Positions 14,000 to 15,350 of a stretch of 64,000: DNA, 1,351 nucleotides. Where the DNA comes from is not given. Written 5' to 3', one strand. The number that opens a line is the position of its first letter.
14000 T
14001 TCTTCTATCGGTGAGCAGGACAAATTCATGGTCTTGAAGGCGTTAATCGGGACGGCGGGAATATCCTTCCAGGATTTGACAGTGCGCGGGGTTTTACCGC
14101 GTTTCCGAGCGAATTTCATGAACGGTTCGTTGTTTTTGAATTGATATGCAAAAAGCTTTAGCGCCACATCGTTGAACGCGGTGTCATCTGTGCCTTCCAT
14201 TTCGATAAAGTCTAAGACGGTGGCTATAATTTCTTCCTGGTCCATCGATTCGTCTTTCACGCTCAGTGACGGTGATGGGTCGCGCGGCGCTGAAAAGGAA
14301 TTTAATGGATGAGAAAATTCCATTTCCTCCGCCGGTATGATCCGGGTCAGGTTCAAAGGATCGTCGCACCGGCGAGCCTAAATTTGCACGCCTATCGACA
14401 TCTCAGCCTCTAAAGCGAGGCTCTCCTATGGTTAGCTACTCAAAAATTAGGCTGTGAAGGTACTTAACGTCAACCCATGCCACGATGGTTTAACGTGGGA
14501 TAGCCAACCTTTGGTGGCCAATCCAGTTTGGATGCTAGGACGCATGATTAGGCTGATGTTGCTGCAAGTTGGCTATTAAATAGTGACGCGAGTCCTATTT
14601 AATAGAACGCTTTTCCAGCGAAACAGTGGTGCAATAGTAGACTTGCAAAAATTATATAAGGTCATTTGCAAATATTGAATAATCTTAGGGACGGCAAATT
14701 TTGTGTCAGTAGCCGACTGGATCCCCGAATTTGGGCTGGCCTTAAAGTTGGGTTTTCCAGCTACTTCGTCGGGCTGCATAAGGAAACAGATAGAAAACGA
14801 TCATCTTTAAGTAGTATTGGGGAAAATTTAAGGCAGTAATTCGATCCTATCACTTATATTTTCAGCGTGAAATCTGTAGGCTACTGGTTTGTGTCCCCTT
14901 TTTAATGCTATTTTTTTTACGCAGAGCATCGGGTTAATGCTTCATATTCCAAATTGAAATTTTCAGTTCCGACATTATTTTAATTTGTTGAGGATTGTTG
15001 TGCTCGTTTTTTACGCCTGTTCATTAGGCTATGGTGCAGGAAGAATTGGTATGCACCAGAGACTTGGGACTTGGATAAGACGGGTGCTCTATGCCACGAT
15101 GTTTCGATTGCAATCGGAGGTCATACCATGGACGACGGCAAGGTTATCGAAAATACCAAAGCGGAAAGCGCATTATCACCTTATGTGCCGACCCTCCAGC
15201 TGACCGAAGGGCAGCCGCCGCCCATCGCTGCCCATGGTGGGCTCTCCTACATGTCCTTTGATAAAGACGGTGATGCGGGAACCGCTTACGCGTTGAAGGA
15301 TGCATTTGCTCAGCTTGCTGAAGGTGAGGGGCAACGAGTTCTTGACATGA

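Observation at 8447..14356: LuxE-LuxC acid-reducing pair hard-wired to a NitT/TauT-type ABC importer and an SDR, without luciferase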

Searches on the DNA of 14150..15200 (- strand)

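Call 9: search_rna_families(source=window, start=14200, end=15200, threshold=evalue, max_evalue=5)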
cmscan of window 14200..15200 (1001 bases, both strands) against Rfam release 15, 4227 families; matches with E-value up to 5: 1.
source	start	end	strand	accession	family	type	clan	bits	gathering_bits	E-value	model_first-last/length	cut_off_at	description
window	14307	14437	-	RF00059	TPP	Cis-reg; riboswitch;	-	66.2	54.3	1.3e-12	1-105/105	no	TPP riboswitch aptamer (THI element)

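Call 10: search_rna_families(source=window, start=14150, end=14600, threshold=gathering, show_alignments=1)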
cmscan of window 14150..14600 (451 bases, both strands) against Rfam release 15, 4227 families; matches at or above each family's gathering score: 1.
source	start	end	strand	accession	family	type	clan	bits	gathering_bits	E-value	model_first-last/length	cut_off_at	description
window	14307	14437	-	RF00059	TPP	Cis-reg; riboswitch;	-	66.2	54.3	6e-13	1-105/105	no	TPP riboswitch aptamer (THI element)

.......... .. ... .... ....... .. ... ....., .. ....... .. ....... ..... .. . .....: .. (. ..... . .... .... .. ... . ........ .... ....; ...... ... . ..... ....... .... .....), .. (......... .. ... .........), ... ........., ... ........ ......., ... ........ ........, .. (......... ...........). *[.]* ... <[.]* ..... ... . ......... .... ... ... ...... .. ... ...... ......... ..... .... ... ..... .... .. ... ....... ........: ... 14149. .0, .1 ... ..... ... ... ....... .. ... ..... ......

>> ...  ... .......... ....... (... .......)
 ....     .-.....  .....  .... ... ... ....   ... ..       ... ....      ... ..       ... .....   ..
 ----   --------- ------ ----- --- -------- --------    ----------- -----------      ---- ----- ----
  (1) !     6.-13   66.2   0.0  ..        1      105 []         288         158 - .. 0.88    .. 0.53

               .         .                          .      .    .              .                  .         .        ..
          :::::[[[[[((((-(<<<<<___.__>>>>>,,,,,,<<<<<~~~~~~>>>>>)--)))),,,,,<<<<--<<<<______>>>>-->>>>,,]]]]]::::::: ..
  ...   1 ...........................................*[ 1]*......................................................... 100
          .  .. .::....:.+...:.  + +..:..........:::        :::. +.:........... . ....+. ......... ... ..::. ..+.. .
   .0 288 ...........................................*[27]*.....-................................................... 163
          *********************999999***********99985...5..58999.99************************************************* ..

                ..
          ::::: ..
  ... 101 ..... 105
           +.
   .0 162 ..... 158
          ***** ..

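Call 36: build_rna_model(alignment_id=A2)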
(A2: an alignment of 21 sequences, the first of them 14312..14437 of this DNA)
Model R1 built from alignment A2 (21 sequences, 141 columns); structure: RNAalifold consensus.
model positions 122; base pairs 24; branch points 2; effective number of sequences 1.77; information 0.59 bits per position. Calibrated on 0.2 Mb of random sequence (short: E-values are rough).
structure used (alignment columns):
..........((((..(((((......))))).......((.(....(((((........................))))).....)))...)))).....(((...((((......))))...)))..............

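Call 37: search_with_rna_model(model_id=R1, sources=[window, L001, L002, L003, L004, L005, L006, L007, L008, L009, L010, L011, L012, L013, L014, L015, L016, L017, L018, L019, L020, L021, L022, L023, L024, L025, L026, L027, L028, L029, L030, L031, L032, L033, L034, L035, L036, L037, L038, L039, L040, L041, L042, L043, L044, L045, L046, L047, L048, L049, L050, L051, L052, L053, L054, L055, L056, L057, L058, L059, L060, L061, L062, L063, L064, L065, L066, L067, L068, L069, L070, L071, L072, L073, L074, L075, L076, L077, L078, L079, L080, L111], max_evalue=1)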
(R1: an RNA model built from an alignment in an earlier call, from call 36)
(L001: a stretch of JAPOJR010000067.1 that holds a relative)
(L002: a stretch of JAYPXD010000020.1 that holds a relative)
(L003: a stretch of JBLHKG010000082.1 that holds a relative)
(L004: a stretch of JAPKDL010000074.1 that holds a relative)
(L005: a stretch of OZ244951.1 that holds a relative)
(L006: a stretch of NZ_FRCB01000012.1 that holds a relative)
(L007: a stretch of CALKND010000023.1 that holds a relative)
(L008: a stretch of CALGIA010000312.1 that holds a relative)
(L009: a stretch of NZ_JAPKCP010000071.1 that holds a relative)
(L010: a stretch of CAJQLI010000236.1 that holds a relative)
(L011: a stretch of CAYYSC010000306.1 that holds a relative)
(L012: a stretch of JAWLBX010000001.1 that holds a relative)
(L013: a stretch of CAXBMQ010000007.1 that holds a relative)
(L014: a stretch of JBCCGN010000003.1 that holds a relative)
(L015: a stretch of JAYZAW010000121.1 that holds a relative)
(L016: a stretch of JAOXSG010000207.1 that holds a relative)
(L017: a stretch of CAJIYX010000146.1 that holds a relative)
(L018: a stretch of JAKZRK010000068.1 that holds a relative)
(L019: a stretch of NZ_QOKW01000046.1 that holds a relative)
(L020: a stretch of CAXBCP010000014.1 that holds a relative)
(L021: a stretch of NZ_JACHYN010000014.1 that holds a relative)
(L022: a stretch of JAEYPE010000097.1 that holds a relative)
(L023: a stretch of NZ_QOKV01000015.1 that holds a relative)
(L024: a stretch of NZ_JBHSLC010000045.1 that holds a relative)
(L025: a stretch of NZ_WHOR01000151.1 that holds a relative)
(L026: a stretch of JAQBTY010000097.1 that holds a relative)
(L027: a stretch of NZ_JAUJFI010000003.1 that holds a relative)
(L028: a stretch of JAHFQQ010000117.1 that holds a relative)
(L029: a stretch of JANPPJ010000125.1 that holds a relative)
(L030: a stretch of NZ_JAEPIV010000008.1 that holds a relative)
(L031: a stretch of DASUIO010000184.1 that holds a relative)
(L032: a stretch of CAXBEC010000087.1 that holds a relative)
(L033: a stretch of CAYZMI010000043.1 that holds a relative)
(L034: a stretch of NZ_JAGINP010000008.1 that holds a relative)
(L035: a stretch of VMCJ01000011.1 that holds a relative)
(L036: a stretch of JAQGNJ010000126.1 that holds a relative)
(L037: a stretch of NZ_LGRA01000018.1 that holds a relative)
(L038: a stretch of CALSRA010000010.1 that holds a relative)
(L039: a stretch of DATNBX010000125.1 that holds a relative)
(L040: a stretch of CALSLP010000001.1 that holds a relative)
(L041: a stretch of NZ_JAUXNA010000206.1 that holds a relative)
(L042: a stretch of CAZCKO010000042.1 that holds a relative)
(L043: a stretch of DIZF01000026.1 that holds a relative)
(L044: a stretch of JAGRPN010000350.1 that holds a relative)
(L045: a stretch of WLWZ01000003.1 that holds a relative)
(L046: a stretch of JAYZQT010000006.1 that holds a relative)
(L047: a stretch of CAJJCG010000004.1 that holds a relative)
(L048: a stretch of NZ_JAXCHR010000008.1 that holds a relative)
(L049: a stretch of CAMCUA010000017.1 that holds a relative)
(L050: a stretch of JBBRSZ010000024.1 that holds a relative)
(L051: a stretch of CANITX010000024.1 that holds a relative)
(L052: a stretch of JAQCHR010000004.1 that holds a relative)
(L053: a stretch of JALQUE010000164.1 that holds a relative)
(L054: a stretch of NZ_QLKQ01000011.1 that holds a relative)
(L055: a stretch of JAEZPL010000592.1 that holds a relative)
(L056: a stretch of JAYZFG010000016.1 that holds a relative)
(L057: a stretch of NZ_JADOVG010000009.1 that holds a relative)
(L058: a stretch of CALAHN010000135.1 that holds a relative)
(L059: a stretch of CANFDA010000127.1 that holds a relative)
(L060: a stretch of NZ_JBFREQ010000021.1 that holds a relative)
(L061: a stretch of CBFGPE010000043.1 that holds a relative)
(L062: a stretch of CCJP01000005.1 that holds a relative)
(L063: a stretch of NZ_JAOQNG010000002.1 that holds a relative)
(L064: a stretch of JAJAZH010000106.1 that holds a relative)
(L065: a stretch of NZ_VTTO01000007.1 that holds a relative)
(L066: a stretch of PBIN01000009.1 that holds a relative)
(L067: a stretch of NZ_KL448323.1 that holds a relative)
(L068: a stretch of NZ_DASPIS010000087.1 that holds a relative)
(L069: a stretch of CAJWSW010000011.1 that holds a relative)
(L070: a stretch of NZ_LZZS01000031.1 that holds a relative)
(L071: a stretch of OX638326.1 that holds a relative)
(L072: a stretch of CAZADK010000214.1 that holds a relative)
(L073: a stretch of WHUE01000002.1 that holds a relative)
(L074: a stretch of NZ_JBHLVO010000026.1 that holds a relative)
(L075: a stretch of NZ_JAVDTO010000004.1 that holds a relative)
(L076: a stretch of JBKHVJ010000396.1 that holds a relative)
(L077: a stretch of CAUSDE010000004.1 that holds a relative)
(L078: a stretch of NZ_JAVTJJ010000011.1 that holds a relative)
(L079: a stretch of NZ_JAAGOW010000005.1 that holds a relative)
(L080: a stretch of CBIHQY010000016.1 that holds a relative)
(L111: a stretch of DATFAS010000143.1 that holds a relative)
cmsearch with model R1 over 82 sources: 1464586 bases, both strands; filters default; matches with E-value up to 1: 77.
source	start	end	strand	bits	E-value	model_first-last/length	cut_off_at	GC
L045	8718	8839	+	128.3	1.9e-30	1-122/122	no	0.55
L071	8718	8839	+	125.7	9.2e-30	1-122/122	no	0.58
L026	5604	5724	+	123.6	3.1e-29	1-122/122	no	0.58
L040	8708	8829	+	121.8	8.8e-29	1-122/122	no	0.57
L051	8694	8819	+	121.2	1.3e-28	1-122/122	no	0.67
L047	8717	8838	+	121.2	1.3e-28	1-122/122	no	0.57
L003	4054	4171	+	120.8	1.6e-28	1-122/122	no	0.61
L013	8687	8801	+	120.2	2.3e-28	1-122/122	no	0.63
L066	8723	8843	+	119.8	2.9e-28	1-122/122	no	0.58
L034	8703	8820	+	118.9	5.1e-28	1-122/122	no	0.7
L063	8691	8808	+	118.9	5.1e-28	1-122/122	no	0.7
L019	8718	8838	+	118.5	6.4e-28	1-122/122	no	0.66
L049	8699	8824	+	117.8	9.7e-28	1-122/122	no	0.66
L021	8704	8824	+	117.6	1.1e-27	1-122/122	no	0.65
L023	8692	8812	+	117.6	1.1e-27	1-122/122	no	0.65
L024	8707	8827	+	117.6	1.1e-27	1-122/122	no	0.65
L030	8721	8841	+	117.6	1.1e-27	1-122/122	no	0.65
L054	8703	8823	+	117.6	1.1e-27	1-122/122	no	0.65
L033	8049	8167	+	117.6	1.1e-27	1-122/122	no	0.6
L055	4684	4801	+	117.3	1.3e-27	1-122/122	no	0.68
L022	8702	8822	+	117.3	1.3e-27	1-122/122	no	0.68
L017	8678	8792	+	117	1.6e-27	1-122/122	no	0.61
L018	3092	3210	+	116.4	2.2e-27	1-122/122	no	0.63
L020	8717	8831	+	116.4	2.2e-27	1-122/122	no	0.63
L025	7798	7918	+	116.4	2.2e-27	1-122/122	no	0.66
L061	8631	8754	+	115.6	3.6e-27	1-122/122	no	0.7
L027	1338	1458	+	115.4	4e-27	1-122/122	no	0.65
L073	8691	8817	+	114.9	5.5e-27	1-122/122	no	0.72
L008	979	1095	+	114.7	6.1e-27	1-122/122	no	0.58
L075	8617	8740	+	113.8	1.1e-26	1-122/122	no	0.71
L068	8608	8731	+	113.7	1.1e-26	1-122/122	no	0.7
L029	1217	1342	+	113.7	1.2e-26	1-122/122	no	0.67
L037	8646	8765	+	113.2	1.5e-26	1-122/122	no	0.68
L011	562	693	+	113.1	1.6e-26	1-122/122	no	0.61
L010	3264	3378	+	112.8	1.9e-26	1-122/122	no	0.6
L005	8724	8848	+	112.8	2e-26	1-122/122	no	0.57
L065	8629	8752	+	112.6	2.1e-26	1-122/122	no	0.71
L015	200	316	+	112.2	2.7e-26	1-122/122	no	0.62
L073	6533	6658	+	112.1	2.9e-26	1-122/122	no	0.7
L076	2543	2666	+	111.7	3.7e-26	1-122/122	no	0.72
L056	8704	8825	+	111.5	4.2e-26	1-122/122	no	0.57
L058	8691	8813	+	111.5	4.2e-26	1-122/122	no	0.66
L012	8703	8836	+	110.4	8.1e-26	1-122/122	no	0.58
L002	8719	8855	+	109.4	1.5e-25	1-122/122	no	0.65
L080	8622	8745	+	108.7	2.2e-25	1-122/122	no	0.71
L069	8681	8794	+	106.8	7e-25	1-122/122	no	0.6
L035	8720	8852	+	106.6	7.8e-25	1-122/122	no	0.52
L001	8719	8855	+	106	1.1e-24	1-122/122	no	0.64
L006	8730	8855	+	103.9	3.9e-24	1-122/122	no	0.56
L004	1205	1336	+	103.5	4.8e-24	1-122/122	no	0.54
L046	8716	8834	+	103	6.5e-24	1-122/122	no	0.61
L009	522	654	+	97.6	1.7e-22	1-122/122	no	0.5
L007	8717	8851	+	94.8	8.9e-22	1-122/122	no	0.45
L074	8747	8848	+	46.2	3.3e-09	1-122/122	no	0.48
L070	8740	8823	+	45.2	5.6e-09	1-122/122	no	0.61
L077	8740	8823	+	45.1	6.1e-09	1-122/122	no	0.61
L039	3480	3569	+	42.3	3.3e-08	1-122/122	no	0.6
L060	8718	8803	+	42.2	3.5e-08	1-122/122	no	0.58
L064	2023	2106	+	41.9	4.2e-08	1-122/122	no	0.6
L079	8547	8632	+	41.8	4.3e-08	1-122/122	no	0.59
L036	7870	7955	+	41.8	4.4e-08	1-122/122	no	0.57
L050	7875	7958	+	40.3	1.1e-07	1-122/122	no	0.6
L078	2831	2913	+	40.3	1.1e-07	1-122/122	no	0.63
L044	7808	7893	+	39.1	2.2e-07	1-122/122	no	0.62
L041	1878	1985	+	38.4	3.3e-07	1-122/122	no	0.59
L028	2349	2456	+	38.1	3.8e-07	1-122/122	no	0.57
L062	8683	8789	+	38.1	4e-07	1-122/122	no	0.6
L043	7863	7947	+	38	4.1e-07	1-122/122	no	0.61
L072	180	265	+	38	4.1e-07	1-122/122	no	0.58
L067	8687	8792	+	37.5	5.8e-07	1-122/122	no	0.61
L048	8694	8801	+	36.1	1.3e-06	1-122/122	no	0.6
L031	2277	2382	+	36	1.4e-06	1-122/122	no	0.56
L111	1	94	+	33.5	6e-06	10-122/122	5'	0.49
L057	8684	8791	+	31.1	2.5e-05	1-122/122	no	0.56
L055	2149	2297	-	15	0.37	1-122/122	no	0.68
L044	15298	15394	+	13.9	0.71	1-122/122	no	0.72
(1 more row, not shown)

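Call 58: search_with_rna_model(model_id=R1, sources=[L014, L016, L032, L038, L052], filters=off, max_evalue=1)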
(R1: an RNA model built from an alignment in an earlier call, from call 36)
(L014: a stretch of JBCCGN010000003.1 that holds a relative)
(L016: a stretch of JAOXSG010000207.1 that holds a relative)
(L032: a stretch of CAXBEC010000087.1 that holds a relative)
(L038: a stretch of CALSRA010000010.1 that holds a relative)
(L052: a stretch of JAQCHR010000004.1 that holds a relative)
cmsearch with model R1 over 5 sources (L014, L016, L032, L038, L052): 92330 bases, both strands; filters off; matches with E-value up to 1: 3.
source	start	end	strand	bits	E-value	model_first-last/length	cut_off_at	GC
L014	10341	10455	+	10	0.45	1-122/122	no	0.51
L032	6571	6629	-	9.5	0.62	15-76/122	no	0.73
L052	15131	15209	-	9.1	0.8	1-122/122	no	0.73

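Call 74: search_with_rna_model(model_id=R1, sources=[L204, L205, L206, L207, L208, L209, L210, L211, L212, L213, L214, L215, L216, L217, L218, L219, L220, L221, L222, L226, L237, L238, L240, L257], max_evalue=1)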
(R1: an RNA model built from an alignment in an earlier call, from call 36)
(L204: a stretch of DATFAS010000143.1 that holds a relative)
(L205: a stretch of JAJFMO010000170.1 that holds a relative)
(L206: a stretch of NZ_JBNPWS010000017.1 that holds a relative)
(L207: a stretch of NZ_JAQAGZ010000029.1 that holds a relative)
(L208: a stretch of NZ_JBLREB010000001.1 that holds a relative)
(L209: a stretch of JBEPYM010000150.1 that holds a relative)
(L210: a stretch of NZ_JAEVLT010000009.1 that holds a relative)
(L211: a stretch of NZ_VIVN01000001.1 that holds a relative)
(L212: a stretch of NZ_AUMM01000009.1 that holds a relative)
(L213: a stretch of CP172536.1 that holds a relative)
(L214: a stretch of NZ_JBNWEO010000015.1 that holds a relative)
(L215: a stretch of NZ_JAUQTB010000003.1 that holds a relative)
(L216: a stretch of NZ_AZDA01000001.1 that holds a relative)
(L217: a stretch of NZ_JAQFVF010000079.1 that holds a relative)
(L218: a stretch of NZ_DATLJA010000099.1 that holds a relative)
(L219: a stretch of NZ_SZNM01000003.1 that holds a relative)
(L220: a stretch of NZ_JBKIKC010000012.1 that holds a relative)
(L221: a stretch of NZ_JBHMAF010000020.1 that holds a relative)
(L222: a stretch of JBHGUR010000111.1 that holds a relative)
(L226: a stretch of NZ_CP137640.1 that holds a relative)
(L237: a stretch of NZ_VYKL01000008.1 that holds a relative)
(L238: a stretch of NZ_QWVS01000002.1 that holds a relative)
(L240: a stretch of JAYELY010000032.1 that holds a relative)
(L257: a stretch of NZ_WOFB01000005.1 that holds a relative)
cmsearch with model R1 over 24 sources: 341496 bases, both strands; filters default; matches with E-value up to 1: 27.
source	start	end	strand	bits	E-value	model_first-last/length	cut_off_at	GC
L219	5652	5752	+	73.6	6.2e-17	1-122/122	no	0.46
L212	13088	13193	+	67.7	2e-15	1-122/122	no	0.6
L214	4299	4401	+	63.9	1.9e-14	1-122/122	no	0.46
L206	1271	1365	+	62.2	5.3e-14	1-122/122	no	0.45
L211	4200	4300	+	61.8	6.8e-14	1-122/122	no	0.45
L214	12975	13071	+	59.2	3.3e-13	1-122/122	no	0.45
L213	12123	12224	+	58.3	5.5e-13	1-122/122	no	0.49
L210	4294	4393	+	53.2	1.2e-11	1-122/122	no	0.42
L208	4260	4360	+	52.9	1.3e-11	1-122/122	no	0.4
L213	4213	4313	+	51.9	2.5e-11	1-122/122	no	0.53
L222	5695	5796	+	49.6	1e-10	1-122/122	no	0.55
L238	5700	5801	+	49.2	1.2e-10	1-122/122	no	0.47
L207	4239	4341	+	48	2.5e-10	1-122/122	no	0.5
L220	5704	5804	+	47.3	3.8e-10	1-122/122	no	0.47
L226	5707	5808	+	46.8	5.2e-10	1-122/122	no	0.48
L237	1364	1465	+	46.2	7.5e-10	1-122/122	no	0.47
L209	876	977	+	45.9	8.9e-10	1-122/122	no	0.66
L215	1841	1942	+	45.8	9.3e-10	1-122/122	no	0.5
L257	5657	5757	+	45.4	1.2e-09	1-122/122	no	0.47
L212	1746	1847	+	44.2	2.4e-09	1-122/122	no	0.48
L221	5659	5759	+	43.3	4.1e-09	1-122/122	no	0.48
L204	3037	3139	+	39.7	3.6e-08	1-122/122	no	0.46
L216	4359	4440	+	39.1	5e-08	1-122/122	no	0.55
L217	1933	2032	+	37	1.8e-07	1-122/122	no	0.51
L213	4402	4503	+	33.7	1.2e-06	1-122/122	no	0.47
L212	4274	4364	+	13.7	0.19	1-122/122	no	0.59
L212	6466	6548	+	12.7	0.35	1-122/122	no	0.52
